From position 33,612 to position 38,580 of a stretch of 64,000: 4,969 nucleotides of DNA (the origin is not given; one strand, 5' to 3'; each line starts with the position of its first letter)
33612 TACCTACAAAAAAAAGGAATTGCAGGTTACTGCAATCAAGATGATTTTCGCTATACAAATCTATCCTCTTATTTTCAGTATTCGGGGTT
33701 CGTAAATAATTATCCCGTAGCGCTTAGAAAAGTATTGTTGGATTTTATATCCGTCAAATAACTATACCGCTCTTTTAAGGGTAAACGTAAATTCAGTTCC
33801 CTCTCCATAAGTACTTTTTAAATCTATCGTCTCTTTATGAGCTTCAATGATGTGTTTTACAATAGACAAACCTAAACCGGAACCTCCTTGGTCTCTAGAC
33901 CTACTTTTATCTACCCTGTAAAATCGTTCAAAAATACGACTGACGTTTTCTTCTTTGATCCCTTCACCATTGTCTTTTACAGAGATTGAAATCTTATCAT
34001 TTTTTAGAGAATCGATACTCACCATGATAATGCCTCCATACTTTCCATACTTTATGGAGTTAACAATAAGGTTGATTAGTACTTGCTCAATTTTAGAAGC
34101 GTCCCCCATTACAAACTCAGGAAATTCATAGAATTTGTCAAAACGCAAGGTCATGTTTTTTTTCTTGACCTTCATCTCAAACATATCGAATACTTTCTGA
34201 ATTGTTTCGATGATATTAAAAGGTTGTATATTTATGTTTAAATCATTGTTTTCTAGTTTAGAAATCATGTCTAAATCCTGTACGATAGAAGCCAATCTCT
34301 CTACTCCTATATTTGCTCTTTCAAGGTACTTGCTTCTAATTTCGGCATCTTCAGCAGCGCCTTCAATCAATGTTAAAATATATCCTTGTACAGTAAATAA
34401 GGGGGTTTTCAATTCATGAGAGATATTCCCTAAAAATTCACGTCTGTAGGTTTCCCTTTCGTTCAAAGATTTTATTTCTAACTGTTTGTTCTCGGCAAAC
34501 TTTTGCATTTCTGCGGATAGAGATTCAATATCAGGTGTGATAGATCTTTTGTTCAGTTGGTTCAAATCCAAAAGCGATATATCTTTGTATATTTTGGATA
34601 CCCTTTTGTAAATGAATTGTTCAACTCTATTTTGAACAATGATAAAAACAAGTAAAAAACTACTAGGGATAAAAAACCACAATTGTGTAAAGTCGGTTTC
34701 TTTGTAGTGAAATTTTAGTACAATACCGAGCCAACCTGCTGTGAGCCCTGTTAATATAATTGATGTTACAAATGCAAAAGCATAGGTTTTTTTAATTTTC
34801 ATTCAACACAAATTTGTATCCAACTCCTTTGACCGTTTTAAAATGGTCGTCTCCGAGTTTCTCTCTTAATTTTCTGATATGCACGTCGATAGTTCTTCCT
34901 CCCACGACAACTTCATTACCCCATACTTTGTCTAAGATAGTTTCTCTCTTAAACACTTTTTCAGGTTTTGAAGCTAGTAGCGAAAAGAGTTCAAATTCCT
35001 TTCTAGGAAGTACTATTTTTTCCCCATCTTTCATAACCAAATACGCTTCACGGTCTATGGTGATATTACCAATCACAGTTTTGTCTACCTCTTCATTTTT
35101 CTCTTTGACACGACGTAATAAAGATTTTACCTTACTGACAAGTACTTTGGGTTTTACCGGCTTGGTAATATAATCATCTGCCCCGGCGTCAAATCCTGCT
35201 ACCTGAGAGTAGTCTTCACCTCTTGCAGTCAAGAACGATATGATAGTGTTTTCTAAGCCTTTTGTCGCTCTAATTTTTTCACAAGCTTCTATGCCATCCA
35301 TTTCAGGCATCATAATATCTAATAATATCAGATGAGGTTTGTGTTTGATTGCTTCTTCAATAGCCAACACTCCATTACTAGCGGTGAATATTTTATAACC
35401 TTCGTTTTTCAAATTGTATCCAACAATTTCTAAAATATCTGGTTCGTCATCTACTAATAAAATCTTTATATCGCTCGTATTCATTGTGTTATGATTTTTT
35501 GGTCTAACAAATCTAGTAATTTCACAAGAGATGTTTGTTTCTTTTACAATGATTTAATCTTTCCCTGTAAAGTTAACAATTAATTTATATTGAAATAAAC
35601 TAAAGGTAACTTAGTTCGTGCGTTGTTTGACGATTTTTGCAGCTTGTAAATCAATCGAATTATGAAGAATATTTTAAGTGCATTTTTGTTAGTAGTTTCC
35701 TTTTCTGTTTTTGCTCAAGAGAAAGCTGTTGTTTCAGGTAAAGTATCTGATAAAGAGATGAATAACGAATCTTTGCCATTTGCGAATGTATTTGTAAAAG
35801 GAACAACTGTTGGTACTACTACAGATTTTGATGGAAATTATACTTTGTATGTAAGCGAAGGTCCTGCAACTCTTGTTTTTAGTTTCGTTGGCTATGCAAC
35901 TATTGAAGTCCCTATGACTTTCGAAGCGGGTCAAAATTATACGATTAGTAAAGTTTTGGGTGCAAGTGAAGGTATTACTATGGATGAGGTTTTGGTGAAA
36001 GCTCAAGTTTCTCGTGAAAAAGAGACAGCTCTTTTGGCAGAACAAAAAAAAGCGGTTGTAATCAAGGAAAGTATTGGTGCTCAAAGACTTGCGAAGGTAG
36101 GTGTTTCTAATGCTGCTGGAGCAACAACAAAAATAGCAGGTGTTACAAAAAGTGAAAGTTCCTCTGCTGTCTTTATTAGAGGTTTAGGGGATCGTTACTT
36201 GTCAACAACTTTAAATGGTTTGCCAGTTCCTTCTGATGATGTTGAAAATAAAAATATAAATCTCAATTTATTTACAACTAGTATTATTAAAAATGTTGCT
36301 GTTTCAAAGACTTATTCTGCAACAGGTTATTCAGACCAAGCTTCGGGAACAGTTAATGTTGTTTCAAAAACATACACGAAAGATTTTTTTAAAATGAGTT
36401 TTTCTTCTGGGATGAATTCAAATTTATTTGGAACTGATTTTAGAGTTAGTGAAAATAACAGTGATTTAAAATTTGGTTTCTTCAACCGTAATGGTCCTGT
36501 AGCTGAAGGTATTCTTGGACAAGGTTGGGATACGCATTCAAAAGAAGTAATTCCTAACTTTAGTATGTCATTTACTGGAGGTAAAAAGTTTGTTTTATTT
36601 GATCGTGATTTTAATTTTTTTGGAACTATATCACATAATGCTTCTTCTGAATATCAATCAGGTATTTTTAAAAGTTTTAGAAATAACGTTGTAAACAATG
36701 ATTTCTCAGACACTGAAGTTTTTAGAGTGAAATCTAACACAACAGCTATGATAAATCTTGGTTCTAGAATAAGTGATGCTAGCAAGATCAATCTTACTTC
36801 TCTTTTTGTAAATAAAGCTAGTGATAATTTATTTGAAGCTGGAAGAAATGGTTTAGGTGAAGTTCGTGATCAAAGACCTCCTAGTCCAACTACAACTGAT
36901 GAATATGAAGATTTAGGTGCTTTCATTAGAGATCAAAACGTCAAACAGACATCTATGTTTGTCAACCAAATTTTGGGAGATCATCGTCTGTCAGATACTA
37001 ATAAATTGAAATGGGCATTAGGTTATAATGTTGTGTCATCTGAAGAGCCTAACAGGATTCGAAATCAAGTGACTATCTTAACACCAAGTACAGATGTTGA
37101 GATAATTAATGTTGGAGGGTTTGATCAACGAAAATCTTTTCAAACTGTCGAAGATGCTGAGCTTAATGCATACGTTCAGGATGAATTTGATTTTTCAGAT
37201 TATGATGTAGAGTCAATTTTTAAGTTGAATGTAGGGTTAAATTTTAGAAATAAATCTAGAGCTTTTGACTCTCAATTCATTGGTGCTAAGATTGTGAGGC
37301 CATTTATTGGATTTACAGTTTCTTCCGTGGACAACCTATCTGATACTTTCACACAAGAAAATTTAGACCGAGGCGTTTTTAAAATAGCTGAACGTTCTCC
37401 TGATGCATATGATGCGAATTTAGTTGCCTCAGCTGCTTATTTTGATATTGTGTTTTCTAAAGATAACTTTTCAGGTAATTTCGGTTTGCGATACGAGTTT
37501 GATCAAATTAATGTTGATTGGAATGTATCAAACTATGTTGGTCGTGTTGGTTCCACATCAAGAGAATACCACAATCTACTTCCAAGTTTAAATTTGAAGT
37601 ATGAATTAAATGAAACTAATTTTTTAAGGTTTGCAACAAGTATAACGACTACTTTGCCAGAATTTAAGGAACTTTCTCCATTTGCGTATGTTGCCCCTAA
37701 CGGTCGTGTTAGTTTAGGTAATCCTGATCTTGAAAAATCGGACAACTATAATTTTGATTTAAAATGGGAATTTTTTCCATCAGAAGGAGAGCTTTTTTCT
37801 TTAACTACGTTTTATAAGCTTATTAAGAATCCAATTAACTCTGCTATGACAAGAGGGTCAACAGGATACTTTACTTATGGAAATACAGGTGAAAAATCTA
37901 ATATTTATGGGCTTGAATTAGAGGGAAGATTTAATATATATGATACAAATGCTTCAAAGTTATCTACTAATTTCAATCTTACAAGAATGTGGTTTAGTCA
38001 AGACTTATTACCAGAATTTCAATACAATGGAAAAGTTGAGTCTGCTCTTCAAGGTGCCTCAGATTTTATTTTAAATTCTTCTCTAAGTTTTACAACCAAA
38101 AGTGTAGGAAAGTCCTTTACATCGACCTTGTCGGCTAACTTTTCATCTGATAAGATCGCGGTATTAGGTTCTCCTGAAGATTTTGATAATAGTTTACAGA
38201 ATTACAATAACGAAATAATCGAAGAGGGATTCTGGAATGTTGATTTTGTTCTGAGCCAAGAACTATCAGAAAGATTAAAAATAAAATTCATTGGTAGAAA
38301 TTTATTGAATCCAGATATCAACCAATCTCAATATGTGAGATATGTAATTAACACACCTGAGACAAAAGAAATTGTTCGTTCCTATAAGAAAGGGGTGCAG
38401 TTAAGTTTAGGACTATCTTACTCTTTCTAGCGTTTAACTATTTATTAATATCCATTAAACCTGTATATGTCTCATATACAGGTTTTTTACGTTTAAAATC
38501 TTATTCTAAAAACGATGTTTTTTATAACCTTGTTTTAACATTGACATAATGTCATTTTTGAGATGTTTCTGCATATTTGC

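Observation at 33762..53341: Extended phosphate-starvation locus: PhoRB-like TCS, TonB receptor, duplicated lipoprotein and PiT-PhoU, with a T9SS surface module embedded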

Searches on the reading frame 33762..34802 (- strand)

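Call 3: search_protein_families(library=pfam, proteins=[window:33762-34802:-])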
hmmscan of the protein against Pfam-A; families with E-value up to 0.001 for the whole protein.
window:33762-34802:- (346 aa): 3 families
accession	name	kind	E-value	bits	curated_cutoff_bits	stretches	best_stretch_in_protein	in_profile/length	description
PF02518.31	HATPase_c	-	7.9e-31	107.2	26.4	1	233-344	1-109/111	Histidine kinase-, DNA gyrase B-, and HSP90-like ATPase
PF00512.31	HisKA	-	5.7e-13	49.1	26.9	1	120-185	2-65/66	His Kinase A (phospho-acceptor) domain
PF13589.12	HATPase_c_3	-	5.8e-06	26.8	25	1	238-312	3-77/137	Histidine kinase-, DNA gyrase B-, and HSP90-like ATPase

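Call 4: search_protein_families(library=ncbifam, proteins=[window:33762-34802:-])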
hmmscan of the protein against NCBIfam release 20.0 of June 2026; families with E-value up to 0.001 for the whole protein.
window:33762-34802:- (346 aa): 83 families (the best 25 are shown)
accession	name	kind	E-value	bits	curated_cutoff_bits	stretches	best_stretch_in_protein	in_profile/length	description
NF046044.1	PnpS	equivalog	5.6e-74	249.5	400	1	110-342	160-389/390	two-component system histidine kinase PnpS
TIGR02966.1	phoR_proteo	equivalog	1.5e-69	234.6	334.2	1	101-342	91-333/333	phosphate regulon sensor histidine kinase PhoR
NF033092.0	HK_WalK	equivalog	7.1e-69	232.9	725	1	115-342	367-592/594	cell wall metabolism sensor histidine kinase WalK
NF047874.1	MASE3_PAS_HK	subfamily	2.6e-57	195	560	1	63-343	343-624/655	MASE3 domain-containing sensor histidine kinase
NF053855.1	HisKinPhoRBctds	equivalog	5.5e-48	163.8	500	1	82-344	324-583/583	two-component system sensor histidine kinase PhoR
NF041735.1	hist_kin_RppB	equivalog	1.8e-47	162.1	400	1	121-342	217-437/438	two-component system sensor histidine kinase RppB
NF008235.0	PRK11006.1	equivalog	7.6e-46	156.8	390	1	110-344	194-423/431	phosphate regulon sensor histidine kinase PhoR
NF033093.1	HK_VicK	exception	1.6e-45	155.6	680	1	115-342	204-433/448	cell wall metabolism sensor histidine kinase VicK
NF012163.2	BaeS_SmeS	equivalog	2.5e-45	155.2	500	1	40-331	164-445/457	sensor histidine kinase efflux regulator BaeS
NF040691.1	MtrAB_MtrB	equivalog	5.2e-45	154.4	450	1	66-344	217-492/507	MtrAB system histidine kinase MtrB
NF012226.0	AdeS_HK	equivalog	4e-44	151.2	500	1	32-342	53-351/353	two-component sensor histidine kinase AdeS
TIGR02956.1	TMAO_torS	equivalog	1.8e-43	148.9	676.5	1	121-343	465-681/967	TMAO reductase system sensor histidine kinase/response regulator TorS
NF008318.0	PRK11107.1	equivalog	1.2e-41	142.7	890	1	117-343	290-517/920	two-component sensor histidine kinase BarA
NF045911.1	TCSHisKinNblS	equivalog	8.3e-41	140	1000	1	119-343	387-619/621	two-component system sensor histidine kinase NblS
NF007837.0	PRK10549.1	equivalog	1.1e-40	139.8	603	1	96-339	216-453/466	envelope stress sensor histidine kinase BaeS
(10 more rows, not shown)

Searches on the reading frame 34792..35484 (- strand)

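Call 3: search_protein_families(library=pfam, proteins=[window:34792-35484:-])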
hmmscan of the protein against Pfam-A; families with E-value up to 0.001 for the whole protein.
window:34792-35484:- (230 aa): 2 families
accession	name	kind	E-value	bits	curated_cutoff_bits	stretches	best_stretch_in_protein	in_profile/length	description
PF00072.30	Response_reg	-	1.4e-28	99.7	30.2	1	8-119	1-110/111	Response regulator receiver domain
PF00486.34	Trans_reg_C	-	5.1e-23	81.4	26.2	1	154-225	1-77/77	Transcriptional regulatory protein, C terminal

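Call 4: search_protein_families(library=ncbifam, proteins=[window:34792-35484:-])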
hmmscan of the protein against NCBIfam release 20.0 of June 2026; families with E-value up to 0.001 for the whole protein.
window:34792-35484:- (230 aa): 99 families (the best 25 are shown)
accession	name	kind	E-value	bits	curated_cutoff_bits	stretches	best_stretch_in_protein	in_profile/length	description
TIGR02154.1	PhoB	equivalog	1.6e-61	207.5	296.2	1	7-225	4-225/226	phosphate regulon transcriptional regulator PhoB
NF053854.1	RespRegPhoBBctds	equivalog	9e-60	201.8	270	1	8-225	1-224/225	two-component system response regulator PhoB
NF040689.1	MtrAB_MtrA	equivalog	8.6e-58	195.3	300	1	8-224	1-217/219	MtrAB system response regulator MtrA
NF040534.1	resp_reg_YycF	equivalog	8.2e-57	192.1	340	1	7-223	2-225/231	response regulator YycF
NF041733.1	resp_reg_CseB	equivalog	9.8e-54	182.1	350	1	7-225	2-226/228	two-component system response regulator CseB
NF033120.0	vanR_FM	exception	5e-52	176.8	460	1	5-225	3-229/231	vancomycin resistance response regulator transcription factor, VanR-F/VanR-M family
NF045944.1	ResRegRpaBCyano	equivalog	8.2e-50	169.3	330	1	9-225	1-227/229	response regulator transcription factor RpaB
NF008296.0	PRK11083.1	equivalog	1.1e-48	165.6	273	1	6-225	4-225/228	two-component system response regulator CreB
NF033117.2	vanR_ACDEGLN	exception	1.6e-45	155.4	350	1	8-224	1-224/226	VanR-ABDEGLN family response regulator transcription factor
NF007982.1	PRK10710.1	equivalog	2.2e-45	155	380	1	4-225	6-227/235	envelope stress response regulator BaeR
NF007546.0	PRK10161.1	equivalog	2.5e-44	151.5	471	1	7-226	4-226/229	phosphate response regulator transcription factor PhoB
TIGR01387.1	cztR_silR_copR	subfamily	8.8e-43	146.5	279.2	1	8-224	1-217/218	heavy metal response regulator transcription factor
NF000402.1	vanR-B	exception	1.8e-42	145.2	480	1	6-225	3-216/219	vancomycin resistance response regulator transcription factor VanR-B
NF051850.1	RespRegRprY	equivalog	5e-40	137.3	370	1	5-228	4-229/234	response regulator transcription factor RprY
NF041209.1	resp_regPieR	equivalog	5.9e-40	137.3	450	1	7-225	2-227/231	two component system response regulator PieR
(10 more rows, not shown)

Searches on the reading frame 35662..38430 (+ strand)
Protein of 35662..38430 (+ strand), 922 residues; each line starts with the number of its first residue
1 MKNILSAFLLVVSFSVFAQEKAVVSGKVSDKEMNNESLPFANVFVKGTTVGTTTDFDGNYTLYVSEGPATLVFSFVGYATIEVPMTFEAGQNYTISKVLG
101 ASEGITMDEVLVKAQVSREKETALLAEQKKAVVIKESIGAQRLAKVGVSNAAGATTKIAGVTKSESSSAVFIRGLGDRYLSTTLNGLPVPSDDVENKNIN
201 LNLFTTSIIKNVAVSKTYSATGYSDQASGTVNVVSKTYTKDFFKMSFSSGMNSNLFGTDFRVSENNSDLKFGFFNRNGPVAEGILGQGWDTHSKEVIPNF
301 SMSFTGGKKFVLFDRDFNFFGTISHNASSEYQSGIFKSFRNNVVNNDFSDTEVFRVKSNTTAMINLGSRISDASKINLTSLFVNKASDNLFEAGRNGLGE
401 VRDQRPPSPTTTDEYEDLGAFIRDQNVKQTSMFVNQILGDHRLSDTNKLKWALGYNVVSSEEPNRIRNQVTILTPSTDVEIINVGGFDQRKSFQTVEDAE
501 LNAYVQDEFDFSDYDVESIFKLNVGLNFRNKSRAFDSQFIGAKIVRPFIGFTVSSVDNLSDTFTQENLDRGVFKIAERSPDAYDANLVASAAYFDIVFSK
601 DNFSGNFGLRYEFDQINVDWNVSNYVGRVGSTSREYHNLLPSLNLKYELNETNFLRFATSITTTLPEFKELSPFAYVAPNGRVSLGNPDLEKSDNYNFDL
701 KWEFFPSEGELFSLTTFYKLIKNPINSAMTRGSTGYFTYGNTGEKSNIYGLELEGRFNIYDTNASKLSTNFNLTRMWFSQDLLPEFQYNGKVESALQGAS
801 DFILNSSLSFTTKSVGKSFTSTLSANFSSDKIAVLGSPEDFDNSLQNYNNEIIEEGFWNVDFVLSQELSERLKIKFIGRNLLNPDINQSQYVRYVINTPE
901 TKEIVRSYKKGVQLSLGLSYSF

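Call 3: search_protein_families(library=pfam, proteins=[window:35662-38430:+])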
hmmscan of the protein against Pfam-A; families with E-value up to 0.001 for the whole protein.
window:35662-38430:+ (922 aa): 5 families
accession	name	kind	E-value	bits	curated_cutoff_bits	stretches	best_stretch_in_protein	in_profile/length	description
PF14905.12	OMP_b-brl_3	-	5.1e-25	88.8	27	1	555-891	80-383/408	Outer membrane protein beta-barrel family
PF13715.12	CarbopepD_reg_2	-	1.2e-20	73.8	32.2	1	24-112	1-88/88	CarboxypepD_reg-like domain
PF13620.12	CarboxypepD_reg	-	6.8e-12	46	32.3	1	24-96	2-78/82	Carboxypeptidase regulatory-like domain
PF07715.20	Plug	-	1.6e-09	38.6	23.9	1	135-230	9-106/107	TonB-dependent Receptor Plug Domain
PF23591.1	CILP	-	2.9e-06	27.7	27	1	19-77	2-58/90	Cartilage intermediate layer protein 1-like domain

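Call 4: search_protein_families(library=ncbifam, proteins=[window:35662-38430:+])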
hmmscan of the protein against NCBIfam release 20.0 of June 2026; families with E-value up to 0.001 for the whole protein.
window:35662-38430:+ (922 aa): 2 families
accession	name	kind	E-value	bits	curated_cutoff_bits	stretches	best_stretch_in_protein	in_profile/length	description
TIGR01782.1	TonB-Xanth-Caul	subfamily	2.9e-45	154.9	310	2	555-922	489-868/868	TonB-dependent receptor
TIGR04056.1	OMP_RagA_SusC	subfamily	1.3e-17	63.5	368.25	1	24-170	3-140/981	SusC/RagA family TonB-linked outer membrane protein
